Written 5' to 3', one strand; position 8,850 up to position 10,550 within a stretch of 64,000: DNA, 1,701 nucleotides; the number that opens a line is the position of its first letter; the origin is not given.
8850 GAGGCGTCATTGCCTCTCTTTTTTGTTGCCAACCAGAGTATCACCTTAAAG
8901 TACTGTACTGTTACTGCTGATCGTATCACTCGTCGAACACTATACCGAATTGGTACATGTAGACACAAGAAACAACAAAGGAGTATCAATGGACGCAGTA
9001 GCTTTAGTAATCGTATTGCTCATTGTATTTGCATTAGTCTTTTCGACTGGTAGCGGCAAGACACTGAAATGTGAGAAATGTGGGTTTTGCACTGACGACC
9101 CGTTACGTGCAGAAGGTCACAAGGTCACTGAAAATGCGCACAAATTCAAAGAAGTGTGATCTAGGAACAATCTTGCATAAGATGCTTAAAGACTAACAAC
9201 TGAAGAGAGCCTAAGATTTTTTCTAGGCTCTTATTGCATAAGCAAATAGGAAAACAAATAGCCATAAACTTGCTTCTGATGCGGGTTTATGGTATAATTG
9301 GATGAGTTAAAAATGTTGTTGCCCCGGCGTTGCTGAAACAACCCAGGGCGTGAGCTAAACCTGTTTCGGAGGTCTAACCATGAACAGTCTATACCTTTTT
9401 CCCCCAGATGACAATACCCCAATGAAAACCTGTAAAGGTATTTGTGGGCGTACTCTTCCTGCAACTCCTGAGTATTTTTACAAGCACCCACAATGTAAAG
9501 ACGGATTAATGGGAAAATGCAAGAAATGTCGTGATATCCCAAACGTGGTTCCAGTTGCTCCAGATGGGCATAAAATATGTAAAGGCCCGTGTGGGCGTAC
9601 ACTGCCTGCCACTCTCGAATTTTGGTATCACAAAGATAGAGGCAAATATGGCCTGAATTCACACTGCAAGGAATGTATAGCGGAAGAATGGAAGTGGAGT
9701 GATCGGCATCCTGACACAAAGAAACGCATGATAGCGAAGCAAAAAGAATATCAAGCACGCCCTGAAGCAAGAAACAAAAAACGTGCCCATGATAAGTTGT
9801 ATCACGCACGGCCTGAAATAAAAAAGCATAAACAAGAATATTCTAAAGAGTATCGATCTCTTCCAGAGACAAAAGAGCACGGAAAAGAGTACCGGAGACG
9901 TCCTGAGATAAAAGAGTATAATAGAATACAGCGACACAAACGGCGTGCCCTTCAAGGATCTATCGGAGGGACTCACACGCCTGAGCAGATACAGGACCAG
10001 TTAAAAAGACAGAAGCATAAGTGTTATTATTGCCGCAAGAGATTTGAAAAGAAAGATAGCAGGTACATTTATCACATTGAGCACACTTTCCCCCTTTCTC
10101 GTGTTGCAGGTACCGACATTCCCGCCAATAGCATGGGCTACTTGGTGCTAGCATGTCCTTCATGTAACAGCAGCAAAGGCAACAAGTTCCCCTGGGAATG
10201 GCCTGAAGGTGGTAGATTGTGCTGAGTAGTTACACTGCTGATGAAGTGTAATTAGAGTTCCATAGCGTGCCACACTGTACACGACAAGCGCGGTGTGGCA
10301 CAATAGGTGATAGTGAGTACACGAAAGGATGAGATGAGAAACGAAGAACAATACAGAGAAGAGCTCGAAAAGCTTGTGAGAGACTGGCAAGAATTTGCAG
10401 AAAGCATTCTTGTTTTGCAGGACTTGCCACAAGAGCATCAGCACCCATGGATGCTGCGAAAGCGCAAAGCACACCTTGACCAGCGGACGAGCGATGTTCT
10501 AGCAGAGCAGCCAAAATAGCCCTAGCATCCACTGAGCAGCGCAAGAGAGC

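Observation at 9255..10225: Three HNH-type genes share a portable promoter plus 5' UTR hairpin with compensatory base changes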

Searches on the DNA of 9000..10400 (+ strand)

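Call 7: search_dna_similar(query=window:9000-10400:+, collection=phages, mode=near, max_rows=30)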
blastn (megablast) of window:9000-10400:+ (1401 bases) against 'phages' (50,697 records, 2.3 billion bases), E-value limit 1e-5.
No match.

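Call 16: search_rna_families(source=window, start=9200, end=9420, threshold=evalue, max_evalue=10, show_alignments=3)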
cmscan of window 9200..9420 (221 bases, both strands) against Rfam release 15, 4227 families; matches with E-value up to 10: 9.
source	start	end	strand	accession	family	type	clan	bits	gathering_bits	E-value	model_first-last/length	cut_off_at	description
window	9201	9297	-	RF02449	ncr1015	Gene; sRNA;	-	16.9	60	5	1-121/121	no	Bacillus sRNA ncr1015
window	9212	9292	+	RF02150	MESTIT1_3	Gene; lncRNA;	-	15.3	60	0.39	30-99/99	no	MEST intronic transcript 1, antisense RNA conserved region 3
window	9200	9282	+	RF04246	MIR169_8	Gene; miRNA;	CL00098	14.8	107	3.5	56-137/137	5'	MIR169_8 microRNA precursor family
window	9269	9368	+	RF03823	mir-1814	Gene; miRNA;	-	13.1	90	4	1-70/70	no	mir-1814 microRNA precursor family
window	9228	9295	+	RF00506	Thr_leader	Cis-reg; leader;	-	12.3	55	7.1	1-118/118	no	Threonine operon leader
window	9325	9366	+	RF02940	COG3860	Cis-reg;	-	12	42.5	1.8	1-54/54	no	COG3860 RNA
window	9319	9383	+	RF00554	SNORA48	Gene; snRNA; snoRNA; HACA-box;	CL00037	11.5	50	4.9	1-135/135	no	Small nucleolar RNA SNORA48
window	9200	9294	+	RF02986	FuFi-1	Gene; sRNA;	-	10.6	59.6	3.7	85-175/175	5'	FuFi-1 RNA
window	9399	9411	-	RF02172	RFPL3-AS1_2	Gene; lncRNA;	-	9.4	40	3.8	59-71/71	no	RFPL3 antisense RNA 1 conserved region 2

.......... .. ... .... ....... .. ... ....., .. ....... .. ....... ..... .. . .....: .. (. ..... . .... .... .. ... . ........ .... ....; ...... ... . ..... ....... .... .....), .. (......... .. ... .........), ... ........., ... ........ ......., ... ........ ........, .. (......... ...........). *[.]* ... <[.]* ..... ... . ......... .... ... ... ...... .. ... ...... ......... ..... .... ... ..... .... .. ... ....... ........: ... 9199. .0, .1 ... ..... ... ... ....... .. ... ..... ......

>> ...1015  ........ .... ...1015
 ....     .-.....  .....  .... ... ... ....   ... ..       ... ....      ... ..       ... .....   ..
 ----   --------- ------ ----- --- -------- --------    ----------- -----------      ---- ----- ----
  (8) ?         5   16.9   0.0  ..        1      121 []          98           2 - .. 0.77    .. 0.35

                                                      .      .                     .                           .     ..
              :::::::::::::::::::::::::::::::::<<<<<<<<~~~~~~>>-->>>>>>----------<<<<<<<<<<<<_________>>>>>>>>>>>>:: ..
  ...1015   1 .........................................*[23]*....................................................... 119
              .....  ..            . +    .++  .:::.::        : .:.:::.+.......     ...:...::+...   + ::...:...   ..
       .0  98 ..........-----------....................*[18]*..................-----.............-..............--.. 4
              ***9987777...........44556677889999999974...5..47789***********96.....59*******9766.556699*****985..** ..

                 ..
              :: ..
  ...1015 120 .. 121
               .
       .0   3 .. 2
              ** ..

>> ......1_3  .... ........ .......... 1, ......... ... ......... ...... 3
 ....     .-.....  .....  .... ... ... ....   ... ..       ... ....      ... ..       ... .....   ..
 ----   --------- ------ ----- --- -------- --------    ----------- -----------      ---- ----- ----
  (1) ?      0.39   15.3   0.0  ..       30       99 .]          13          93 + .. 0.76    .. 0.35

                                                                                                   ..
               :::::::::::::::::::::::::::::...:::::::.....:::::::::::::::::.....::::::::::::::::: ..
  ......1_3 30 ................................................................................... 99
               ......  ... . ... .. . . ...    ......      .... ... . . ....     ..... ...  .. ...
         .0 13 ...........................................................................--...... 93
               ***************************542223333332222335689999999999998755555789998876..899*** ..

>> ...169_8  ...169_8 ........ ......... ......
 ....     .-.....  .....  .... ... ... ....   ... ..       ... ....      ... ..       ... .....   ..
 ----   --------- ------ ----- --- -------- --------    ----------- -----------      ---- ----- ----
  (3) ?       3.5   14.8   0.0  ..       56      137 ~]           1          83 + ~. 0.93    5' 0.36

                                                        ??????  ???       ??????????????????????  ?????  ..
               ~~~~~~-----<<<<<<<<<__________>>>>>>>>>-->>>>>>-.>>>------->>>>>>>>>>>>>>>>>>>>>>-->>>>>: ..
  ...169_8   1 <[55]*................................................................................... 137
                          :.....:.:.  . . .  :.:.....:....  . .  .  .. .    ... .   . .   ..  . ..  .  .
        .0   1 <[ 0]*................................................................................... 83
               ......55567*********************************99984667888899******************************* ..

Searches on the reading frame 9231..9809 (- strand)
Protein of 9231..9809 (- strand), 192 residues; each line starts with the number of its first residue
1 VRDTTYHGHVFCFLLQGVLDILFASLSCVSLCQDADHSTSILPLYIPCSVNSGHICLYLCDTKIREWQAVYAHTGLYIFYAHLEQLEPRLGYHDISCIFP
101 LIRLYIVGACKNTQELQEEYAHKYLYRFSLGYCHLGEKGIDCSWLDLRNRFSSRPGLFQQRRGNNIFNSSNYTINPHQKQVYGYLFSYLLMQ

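Call 72: search_protein_families(library=pfam, proteins=[window:9231-9809:-], max_evalue=0.01)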
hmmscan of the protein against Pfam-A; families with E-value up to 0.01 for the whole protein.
window:9231-9809:- (192 aa): 0 families
